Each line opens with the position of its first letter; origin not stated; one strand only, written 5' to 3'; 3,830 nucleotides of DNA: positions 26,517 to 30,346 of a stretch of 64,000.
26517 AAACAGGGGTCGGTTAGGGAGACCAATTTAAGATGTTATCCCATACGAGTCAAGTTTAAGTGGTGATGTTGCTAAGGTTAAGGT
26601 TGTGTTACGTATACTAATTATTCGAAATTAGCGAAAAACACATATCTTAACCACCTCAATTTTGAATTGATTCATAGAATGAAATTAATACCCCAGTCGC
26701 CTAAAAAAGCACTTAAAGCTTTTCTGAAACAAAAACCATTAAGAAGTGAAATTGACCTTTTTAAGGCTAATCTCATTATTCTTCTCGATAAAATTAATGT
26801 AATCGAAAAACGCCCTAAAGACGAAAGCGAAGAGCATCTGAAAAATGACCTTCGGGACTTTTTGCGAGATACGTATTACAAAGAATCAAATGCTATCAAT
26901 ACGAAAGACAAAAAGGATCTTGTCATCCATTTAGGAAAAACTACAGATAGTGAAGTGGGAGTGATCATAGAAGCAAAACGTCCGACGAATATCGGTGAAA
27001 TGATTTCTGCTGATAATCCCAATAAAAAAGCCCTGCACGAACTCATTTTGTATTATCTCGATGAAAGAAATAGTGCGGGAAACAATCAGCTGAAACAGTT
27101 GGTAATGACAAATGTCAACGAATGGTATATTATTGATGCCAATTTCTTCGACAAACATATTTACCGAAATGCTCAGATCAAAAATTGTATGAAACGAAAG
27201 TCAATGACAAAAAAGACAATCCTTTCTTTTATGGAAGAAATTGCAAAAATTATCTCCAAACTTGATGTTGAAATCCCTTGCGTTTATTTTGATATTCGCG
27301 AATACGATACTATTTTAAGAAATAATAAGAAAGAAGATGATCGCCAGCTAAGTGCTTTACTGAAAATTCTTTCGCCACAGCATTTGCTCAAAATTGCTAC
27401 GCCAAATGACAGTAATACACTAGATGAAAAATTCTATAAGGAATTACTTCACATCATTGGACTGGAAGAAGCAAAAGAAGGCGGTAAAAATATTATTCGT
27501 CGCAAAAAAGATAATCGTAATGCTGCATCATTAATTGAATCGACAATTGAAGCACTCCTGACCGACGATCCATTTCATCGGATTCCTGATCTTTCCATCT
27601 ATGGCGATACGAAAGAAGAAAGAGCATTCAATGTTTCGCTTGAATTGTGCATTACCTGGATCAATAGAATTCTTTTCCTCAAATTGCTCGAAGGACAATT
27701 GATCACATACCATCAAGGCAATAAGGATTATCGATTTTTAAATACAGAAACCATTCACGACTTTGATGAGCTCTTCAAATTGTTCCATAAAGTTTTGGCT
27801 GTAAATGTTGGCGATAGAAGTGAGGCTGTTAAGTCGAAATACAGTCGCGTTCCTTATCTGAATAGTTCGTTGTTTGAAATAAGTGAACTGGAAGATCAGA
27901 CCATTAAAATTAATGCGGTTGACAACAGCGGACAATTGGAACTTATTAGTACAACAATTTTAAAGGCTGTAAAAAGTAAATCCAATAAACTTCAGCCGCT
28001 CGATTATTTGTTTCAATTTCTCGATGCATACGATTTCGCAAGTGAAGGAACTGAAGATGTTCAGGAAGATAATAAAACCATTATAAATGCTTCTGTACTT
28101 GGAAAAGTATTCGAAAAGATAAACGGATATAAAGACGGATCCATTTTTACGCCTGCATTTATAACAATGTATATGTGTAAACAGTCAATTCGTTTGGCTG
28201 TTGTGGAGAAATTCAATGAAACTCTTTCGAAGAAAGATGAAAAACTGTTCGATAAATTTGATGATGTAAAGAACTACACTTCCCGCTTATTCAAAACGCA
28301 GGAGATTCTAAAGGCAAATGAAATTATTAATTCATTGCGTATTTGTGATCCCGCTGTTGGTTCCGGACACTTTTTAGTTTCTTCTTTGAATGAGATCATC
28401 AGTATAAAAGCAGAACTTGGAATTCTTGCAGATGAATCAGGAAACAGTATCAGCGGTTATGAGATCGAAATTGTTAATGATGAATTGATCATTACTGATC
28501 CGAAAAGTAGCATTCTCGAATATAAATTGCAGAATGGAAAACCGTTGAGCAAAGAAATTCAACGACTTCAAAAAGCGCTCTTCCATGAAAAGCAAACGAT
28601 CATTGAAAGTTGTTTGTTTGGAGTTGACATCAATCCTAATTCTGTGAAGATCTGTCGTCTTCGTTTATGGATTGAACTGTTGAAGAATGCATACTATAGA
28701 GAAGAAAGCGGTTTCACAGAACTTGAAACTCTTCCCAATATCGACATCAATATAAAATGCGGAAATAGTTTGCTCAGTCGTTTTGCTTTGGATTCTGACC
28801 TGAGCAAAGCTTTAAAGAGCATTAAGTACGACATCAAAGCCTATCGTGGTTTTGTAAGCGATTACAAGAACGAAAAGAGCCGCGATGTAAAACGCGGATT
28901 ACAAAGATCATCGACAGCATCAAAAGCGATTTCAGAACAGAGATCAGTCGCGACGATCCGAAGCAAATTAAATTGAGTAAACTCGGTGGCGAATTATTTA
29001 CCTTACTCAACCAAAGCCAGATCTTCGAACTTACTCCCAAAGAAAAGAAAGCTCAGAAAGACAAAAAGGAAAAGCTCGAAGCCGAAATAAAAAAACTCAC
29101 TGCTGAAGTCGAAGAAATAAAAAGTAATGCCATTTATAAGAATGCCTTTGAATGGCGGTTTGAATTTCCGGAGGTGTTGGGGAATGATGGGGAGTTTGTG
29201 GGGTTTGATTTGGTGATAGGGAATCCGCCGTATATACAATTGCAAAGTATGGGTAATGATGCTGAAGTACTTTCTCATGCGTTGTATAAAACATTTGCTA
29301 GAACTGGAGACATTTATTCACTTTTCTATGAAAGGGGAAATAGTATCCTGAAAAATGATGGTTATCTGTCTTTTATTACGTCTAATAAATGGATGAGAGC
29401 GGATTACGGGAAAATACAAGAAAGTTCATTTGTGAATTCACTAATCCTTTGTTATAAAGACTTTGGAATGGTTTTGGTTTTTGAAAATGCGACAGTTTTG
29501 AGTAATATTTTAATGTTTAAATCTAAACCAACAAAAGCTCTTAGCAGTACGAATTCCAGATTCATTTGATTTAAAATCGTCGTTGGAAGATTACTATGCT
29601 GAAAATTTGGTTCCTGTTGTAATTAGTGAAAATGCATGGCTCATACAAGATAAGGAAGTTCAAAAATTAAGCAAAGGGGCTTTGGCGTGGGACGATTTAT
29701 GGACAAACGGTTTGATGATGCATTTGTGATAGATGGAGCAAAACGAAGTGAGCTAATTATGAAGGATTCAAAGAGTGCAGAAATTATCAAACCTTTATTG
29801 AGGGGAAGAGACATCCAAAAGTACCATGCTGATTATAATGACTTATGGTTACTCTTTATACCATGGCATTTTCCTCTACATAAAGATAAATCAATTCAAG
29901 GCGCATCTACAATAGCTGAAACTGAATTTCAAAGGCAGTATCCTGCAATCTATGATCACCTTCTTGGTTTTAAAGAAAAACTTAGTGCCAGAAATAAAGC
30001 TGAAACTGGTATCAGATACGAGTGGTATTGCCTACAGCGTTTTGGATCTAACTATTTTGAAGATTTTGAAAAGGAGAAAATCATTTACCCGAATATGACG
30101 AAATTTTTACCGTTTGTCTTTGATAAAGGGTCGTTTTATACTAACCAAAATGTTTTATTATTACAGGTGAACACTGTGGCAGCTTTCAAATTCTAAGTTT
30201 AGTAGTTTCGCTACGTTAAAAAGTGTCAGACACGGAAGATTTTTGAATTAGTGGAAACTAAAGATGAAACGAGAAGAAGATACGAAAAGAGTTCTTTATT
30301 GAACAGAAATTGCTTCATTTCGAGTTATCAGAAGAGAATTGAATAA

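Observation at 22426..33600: Accessory island immediately downstream of ssrA (tmRNA)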

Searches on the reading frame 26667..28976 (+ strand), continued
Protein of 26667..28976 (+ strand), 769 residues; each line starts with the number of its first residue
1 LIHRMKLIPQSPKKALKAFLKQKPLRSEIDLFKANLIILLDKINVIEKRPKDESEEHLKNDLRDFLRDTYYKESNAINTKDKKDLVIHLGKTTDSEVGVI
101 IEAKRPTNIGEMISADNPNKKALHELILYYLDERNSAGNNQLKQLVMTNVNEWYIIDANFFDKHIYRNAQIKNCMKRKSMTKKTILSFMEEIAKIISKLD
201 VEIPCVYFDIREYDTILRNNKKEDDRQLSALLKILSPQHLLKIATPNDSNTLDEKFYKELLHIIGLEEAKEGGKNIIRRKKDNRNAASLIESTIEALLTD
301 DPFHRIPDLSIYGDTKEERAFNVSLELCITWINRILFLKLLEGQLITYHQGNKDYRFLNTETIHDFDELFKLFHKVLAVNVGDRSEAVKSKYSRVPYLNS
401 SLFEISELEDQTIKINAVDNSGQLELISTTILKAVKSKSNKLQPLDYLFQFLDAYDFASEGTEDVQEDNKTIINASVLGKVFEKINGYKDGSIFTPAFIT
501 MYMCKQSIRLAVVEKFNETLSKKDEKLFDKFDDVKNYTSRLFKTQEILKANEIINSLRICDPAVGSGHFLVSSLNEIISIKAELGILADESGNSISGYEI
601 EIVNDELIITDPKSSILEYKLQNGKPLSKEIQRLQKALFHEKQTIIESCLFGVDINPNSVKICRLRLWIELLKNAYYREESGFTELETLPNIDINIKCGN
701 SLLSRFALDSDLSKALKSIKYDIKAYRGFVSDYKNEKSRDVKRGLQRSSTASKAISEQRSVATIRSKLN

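Call 77: search_protein_families(library=ncbifam, proteins=[L169:492-1100:+, L156:14733-15350:+, L091:6989-7579:+, L082:3691-7461:+], max_evalue=0.00001)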
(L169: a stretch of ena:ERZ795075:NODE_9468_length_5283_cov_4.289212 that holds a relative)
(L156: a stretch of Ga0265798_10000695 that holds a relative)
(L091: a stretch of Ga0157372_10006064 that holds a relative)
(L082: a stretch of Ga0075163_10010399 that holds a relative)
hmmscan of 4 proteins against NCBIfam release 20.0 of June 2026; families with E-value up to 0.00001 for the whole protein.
L169:492-1100:+ (203 aa): 7 families
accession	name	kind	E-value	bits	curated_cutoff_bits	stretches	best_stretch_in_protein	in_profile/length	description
NF009949.0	PRK13413.1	equivalog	1.3e-89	299.3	272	1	1-199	1-199/203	master DNA invertase Mpi family serine-type recombinase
NF047343.1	SCCmet_CcrB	equivalog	1.9e-10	40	900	1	2-155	9-168/542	cassette chromosome recombinase CcrB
NF047344.1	SCCmet_CcrA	equivalog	6.7e-10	38.7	700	1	2-144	4-148/442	cassette chromosome recombinase CcrA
NF033518.0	transpos_IS607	equivalog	9.6e-09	35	110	1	2-95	56-152/187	IS607 family transposase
NF049883.1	resolv_YneB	equivalog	2e-08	34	175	1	2-164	2-167/211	YneB family resolvase-like protein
NF047347.1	SCCmet_CcrC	equivalog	8.8e-08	31.1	900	1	5-166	8-178/558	cassette chromosome recombinase CcrC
NF041201.1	recomb_XisF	equivalog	8.4e-06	25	375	0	3-153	2-152/465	fdxN element excision recombinase XisF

L156:14733-15350:+ (206 aa): 6 families
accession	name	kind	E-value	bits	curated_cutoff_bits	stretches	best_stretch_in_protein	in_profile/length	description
NF009949.0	PRK13413.1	equivalog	4.5e-97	323.6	272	1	1-200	1-200/203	master DNA invertase Mpi family serine-type recombinase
NF047343.1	SCCmet_CcrB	equivalog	4.9e-11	42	900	1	5-144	12-157/542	cassette chromosome recombinase CcrB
NF047347.1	SCCmet_CcrC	equivalog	2.2e-09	36.4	900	1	21-164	30-176/558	cassette chromosome recombinase CcrC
NF047344.1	SCCmet_CcrA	equivalog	1.2e-08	34.5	700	1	3-144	5-148/442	cassette chromosome recombinase CcrA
NF049883.1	resolv_YneB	equivalog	4e-08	33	175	1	5-183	5-190/211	YneB family resolvase-like protein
NF033518.0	transpos_IS607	equivalog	3.3e-06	26.8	110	1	4-95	58-152/187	IS607 family transposase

L091:6989-7579:+ (197 aa): 6 families
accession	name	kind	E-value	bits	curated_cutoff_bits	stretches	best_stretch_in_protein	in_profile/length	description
NF009949.0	PRK13413.1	equivalog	2e-88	295.4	272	1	2-196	1-195/203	master DNA invertase Mpi family serine-type recombinase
NF047344.1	SCCmet_CcrA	equivalog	6.6e-10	38.7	700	1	3-143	4-146/442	cassette chromosome recombinase CcrA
NF049883.1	resolv_YneB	equivalog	1.7e-09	37.4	175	1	5-151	4-154/211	YneB family resolvase-like protein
NF047347.1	SCCmet_CcrC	equivalog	9.3e-09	34.3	900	1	5-167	7-178/558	cassette chromosome recombinase CcrC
NF047343.1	SCCmet_CcrB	equivalog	2.5e-08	33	900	1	1-151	7-164/542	cassette chromosome recombinase CcrB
NF041201.1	recomb_XisF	equivalog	2.4e-06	26.8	375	1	4-151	2-149/465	fdxN element excision recombinase XisF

L082:3691-7461:+ (1257 aa): 3 families
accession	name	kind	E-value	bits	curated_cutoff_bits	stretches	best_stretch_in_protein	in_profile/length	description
NF033452.1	BREX_1_MTaseX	exception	1.7e-28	99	500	1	493-1236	253-893/1210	BREX-1 system adenine-specific DNA-methyltransferase PglX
NF033451.1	BREX_2_MTaseX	equivalog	5.5e-26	90.6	400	1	1042-1180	586-732/1185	BREX-2 system adenine-specific DNA-methyltransferase PglX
NF033455.1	BREX_6_MTaseX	exception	1.7e-13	49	900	1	847-933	555-638/1319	BREX-6 system adenine-specific DNA-methyltransferase PglX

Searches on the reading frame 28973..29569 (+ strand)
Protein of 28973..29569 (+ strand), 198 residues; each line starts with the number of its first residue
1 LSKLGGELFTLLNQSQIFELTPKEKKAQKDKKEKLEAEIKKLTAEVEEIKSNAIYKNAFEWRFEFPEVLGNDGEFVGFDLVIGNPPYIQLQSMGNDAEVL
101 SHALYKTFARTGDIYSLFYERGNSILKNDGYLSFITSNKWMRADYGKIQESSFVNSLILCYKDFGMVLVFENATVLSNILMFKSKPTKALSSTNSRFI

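Call 5: search_protein_families(library=pfam, proteins=[window:28973-29569:+], max_evalue=0.01)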
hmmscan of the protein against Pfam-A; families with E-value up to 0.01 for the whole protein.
window:28973-29569:+ (198 aa): 1 family
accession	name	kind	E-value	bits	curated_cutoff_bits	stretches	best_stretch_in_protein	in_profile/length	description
PF07669.17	Eco57I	-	8.6e-30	104.5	25.3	1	26-150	30-147/171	Eco57I restriction-modification methylase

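Call 24: search_protein_families(library=padloc, proteins=[window:28973-29569:+], max_evalue=0.01)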
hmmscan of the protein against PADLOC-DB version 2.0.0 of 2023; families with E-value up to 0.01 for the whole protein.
window:28973-29569:+ (198 aa): 46 families (the best 25 are shown)
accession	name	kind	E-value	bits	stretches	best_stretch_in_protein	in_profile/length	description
PDLC03612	REase_MTase_IIG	-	2.3e-42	143.3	1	15-188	748-919/1247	Type IIG restriction enzyme-methyltransferase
PDLC03596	REase_MTase_IIG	-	1.3e-27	94.3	1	30-187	666-822/1148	Type IIG restriction enzyme-methyltransferase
PDLC03601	REase_MTase_IIG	-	3.7e-24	82.7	1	77-183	673-780/1110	Type IIG restriction enzyme-methyltransferase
PDLC03604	REase_MTase_IIG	-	2.6e-20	70.1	1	48-188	507-651/1011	Type IIG restriction enzyme-methyltransferase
PDLC03609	REase_MTase_IIG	-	8.8e-18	61.5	1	34-182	520-661/1066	Type IIG restriction enzyme-methyltransferase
PDLC03629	REase_MTase_IIG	-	2.9e-15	53.2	1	56-188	553-692/1182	Type IIG restriction enzyme-methyltransferase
PDLC03313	MTase_II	-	1.9e-14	51.1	1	35-148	102-215/563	Type II methyltransferase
PDLC02643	DrmMI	-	1.5e-13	47.5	1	26-144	819-940/1347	DrmMI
PDLC03335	MTase_II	-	3.7e-13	47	1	24-190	147-310/607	Type II methyltransferase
PDLC03226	MTase_II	-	4e-13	46.8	1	76-194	127-244/579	Type II methyltransferase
PDLC03315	MTase_II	-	1.9e-10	38.1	1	66-184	122-240/502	Type II methyltransferase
PDLC02521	PglX|PglXI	-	6.9e-10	35.5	1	77-159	481-562/1174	PglX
PDLC02638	DrmMI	-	7.7e-10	35.6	1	28-135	825-933/935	DrmMI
PDLC03248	MTase_II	-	1.9e-09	34.8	1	78-186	86-196/521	Type II methyltransferase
PDLC02525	PglX|PglXI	-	1.3e-08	32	1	77-165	455-542/607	PglX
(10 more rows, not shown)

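Call 25: search_protein_families(library=ncbifam, proteins=[window:28973-29569:+], max_evalue=0.01)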
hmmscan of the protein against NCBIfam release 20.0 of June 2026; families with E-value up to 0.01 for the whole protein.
window:28973-29569:+ (198 aa): 5 families
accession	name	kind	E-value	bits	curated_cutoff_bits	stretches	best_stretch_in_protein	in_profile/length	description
NF033452.1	BREX_1_MTaseX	exception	4.7e-09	34.7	500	1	77-143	507-571/1210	BREX-1 system adenine-specific DNA-methyltransferase PglX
NF033455.1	BREX_6_MTaseX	exception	1e-06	26.6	900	1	78-164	555-638/1319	BREX-6 system adenine-specific DNA-methyltransferase PglX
TIGR02987.1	met_A_Alw26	exception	0.0019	17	353.5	0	34-105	74-140/523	Alw26I/Eco31I/Esp3I family type II restriction adenine-specific DNA-methyltransferase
TIGR03534.1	RF_mod_PrmC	equivalog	0.002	17.6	199.1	1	77-133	156-216/253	peptide chain release factor N(5)-glutamine methyltransferase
NF033451.1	BREX_2_MTaseX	equivalog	0.0025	15.6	400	1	64-148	349-433/1185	BREX-2 system adenine-specific DNA-methyltransferase PglX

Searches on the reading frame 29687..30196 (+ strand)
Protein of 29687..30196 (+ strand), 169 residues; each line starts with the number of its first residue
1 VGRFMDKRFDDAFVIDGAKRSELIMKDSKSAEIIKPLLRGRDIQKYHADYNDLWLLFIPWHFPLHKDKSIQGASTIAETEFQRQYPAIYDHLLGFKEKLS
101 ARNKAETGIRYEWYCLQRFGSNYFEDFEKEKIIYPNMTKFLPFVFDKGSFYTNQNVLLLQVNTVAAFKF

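Call 5: search_protein_families(library=pfam, proteins=[window:29687-30196:+], max_evalue=0.01)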
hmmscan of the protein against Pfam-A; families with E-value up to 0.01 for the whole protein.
window:29687-30196:+ (169 aa): 1 family
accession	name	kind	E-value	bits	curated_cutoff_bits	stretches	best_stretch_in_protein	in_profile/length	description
PF12950.13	TaqI_C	-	2.1e-06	28.4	26.5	1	35-160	1-70/118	TaqI-like C-terminal specificity domain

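Call 24: search_protein_families(library=padloc, proteins=[window:29687-30196:+], max_evalue=0.01)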
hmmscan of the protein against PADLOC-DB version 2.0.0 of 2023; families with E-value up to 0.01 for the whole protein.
window:29687-30196:+ (169 aa): 12 families
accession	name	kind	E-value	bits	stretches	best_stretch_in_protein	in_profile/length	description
PDLC03601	REase_MTase_IIG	-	7.8e-22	74.9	1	9-159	870-1006/1110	Type IIG restriction enzyme-methyltransferase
PDLC03609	REase_MTase_IIG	-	7.8e-17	58.3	1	5-155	739-877/1066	Type IIG restriction enzyme-methyltransferase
PDLC03596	REase_MTase_IIG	-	1e-14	51.5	1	9-159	896-1039/1148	Type IIG restriction enzyme-methyltransferase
PDLC03612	REase_MTase_IIG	-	3.7e-12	43.2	1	9-160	993-1137/1247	Type IIG restriction enzyme-methyltransferase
PDLC03629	REase_MTase_IIG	-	7.8e-09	31.9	1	16-154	785-911/1182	Type IIG restriction enzyme-methyltransferase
PDLC03604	REase_MTase_IIG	-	2e-07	27.5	1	32-151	754-870/1011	Type IIG restriction enzyme-methyltransferase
PDLC03335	MTase_II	-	8.8e-07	25.9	1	31-145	406-509/607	Type II methyltransferase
PDLC03630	REase_MTase_IIG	-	8e-06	21.9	1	17-103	835-911/1100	Type IIG restriction enzyme-methyltransferase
PDLC02643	DrmMI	-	6.2e-05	19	1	11-167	1030-1171/1347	DrmMI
PDLC03248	MTase_II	-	0.00043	17.1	1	75-136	336-395/521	Type II methyltransferase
PDLC03580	REase_II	-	0.0017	14.2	1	16-103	854-932/1112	Type II restriction enzyme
PDLC01524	Csx21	-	0.0071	14.9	0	25-56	44-75/100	CAS-III-A; associated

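Call 25: search_protein_families(library=ncbifam, proteins=[window:29687-30196:+], max_evalue=0.01)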
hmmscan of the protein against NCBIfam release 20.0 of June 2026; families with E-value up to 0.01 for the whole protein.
window:29687-30196:+ (169 aa): 0 families

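Call 60: find_homologous_proteins(query=window:29696-30148:+, max_evalue=1e-10)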
Query seq(151 aa) (151 aa): 538 proteins with E <= 1e-10 among 610 candidates; the best 120 are listed.
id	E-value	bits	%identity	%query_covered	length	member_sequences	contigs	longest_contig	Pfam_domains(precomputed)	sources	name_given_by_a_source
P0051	2.9e-98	344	100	99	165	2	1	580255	PF12950.14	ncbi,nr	ncbi:MAG: hypothetical protein IPH33_05350 [Bacteroidetes bacterium]|nr:hypothetical protein [Bacter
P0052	6.3e-61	223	67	97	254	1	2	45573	PF12950.14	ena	-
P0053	1.2e-60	222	66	97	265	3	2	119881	PF12950.14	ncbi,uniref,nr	ncbi:TaqI-like C-terminal specificity domain-containing protein [Streptococcus caviae]|uniref:TaqI-l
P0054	1.0e-59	219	64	96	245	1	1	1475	PF12950.14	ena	-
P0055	9.9e-59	216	66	96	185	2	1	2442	-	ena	-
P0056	6.5e-58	213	63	96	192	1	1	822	PF12950.14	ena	-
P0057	3.7e-57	211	68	89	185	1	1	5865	PF12950.14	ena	-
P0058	4.0e-56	207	63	95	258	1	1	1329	PF12950.14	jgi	jgi:hypothetical protein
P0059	9.8e-56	206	59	97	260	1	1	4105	PF12950.14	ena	-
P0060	7.5e-55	203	64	94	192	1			-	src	-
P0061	9.3e-55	203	70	80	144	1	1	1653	PF12950.14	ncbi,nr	ncbi:MAG TPA: TaqI-like C-terminal specificity domain-containing protein [Hymenobacter sp.]|nr:TaqI-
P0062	1.3e-54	202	66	87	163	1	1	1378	PF12950.14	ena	-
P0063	1.4e-54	202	62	97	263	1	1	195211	PF12950.14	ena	-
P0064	1.8e-54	202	66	91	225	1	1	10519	PF12950.14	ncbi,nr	ncbi:MAG: hypothetical protein FWF53_02825, partial [Candidatus Azobacteroides sp.]|nr:hypothetical 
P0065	4.6e-54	201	61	97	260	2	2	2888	PF12950.14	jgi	-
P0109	1.7e-48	182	57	94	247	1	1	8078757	PF12950.14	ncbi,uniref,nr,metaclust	ncbi:TaqI-like C-terminal specificity domain-containing protein [Spirosoma linguale]|uniref:site-spe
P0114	3.0e-48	182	61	88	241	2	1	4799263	PF12950.14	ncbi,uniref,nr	ncbi:class I SAM-dependent DNA methyltransferase [Chryseobacterium indologenes]|uniref:TaqI-like C-t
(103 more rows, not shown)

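Call 61: find_encoding_contigs(protein=P0051, flank=4000, max_places=2)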
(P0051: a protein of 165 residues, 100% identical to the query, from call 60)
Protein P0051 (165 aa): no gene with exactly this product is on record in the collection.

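Call 79: find_encoding_contigs(protein=P0114, flank=7000, max_places=3)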
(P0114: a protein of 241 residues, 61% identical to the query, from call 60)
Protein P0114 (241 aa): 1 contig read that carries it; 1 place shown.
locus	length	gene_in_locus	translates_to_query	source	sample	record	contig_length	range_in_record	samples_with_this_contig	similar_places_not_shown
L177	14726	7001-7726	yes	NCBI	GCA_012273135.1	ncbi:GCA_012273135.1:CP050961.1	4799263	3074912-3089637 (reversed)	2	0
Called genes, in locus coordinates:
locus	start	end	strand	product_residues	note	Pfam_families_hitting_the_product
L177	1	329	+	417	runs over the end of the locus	PF00668:Condensation, PF07247:AATase (faint), PF16911:PapA_C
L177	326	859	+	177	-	-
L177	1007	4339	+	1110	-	PF13091:PLDc_2, PF22590:Cas3-like_C_2 (faint), PF00176:SNF2-rel_dom (faint), PF00270:DEAD (faint), PF04851:ResIII, PF00271:Helicase_C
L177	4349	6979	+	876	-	PF02384:N6_Mtase (faint), PF20473:MmeI_Mtase (weak), PF07669:Eco57I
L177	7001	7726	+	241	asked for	PF12950:TaqI_C (weak)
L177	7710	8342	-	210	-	PF12950:TaqI_C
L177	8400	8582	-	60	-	-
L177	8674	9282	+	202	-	PF00239:Resolvase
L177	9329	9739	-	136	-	-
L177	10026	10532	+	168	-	-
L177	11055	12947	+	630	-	PF20720:nSTAND3 (faint), PF00004:AAA (faint), PF07728:AAA_5, PF28529:McrB_lid (faint)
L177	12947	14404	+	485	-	PF10117:McrBC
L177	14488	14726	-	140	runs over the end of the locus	-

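Call 80: find_encoding_contigs(protein=P0109, flank=7000, max_places=2)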
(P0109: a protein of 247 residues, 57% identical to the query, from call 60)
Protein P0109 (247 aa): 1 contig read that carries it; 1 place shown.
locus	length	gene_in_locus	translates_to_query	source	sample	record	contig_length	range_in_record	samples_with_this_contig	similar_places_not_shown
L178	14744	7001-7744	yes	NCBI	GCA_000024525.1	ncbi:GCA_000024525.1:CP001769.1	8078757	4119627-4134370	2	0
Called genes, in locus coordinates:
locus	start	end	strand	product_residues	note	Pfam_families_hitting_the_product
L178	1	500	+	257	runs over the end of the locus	PF00106:adh_short, PF01370:Epimerase (weak), PF08659:KR, PF13561:adh_short_C2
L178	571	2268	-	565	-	-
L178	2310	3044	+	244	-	PF00849:PseudoU_synth_2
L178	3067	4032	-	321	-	-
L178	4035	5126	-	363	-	PF02463:SMC_N (weak), PF11398:DUF2813 (faint), PF13175:AAA_15, PF13476:AAA_23, PF13304:AAA_21, PF13175:AAA_15, PF12476:DUF3696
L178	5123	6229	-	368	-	PF03235:GmrSD_N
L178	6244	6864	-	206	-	PF00239:Resolvase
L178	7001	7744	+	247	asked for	PF12950:TaqI_C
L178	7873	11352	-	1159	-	PF20473:MmeI_Mtase (faint), PF02384:N6_Mtase (faint), PF07669:Eco57I, PF12950:TaqI_C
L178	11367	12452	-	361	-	PF17761:DUF1016_N, PF06250:YhcG_C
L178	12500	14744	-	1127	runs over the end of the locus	PF13091:PLDc_2, PF00176:SNF2-rel_dom (faint), PF00270:DEAD (faint), PF04851:ResIII (faint), PF00271:Helicase_C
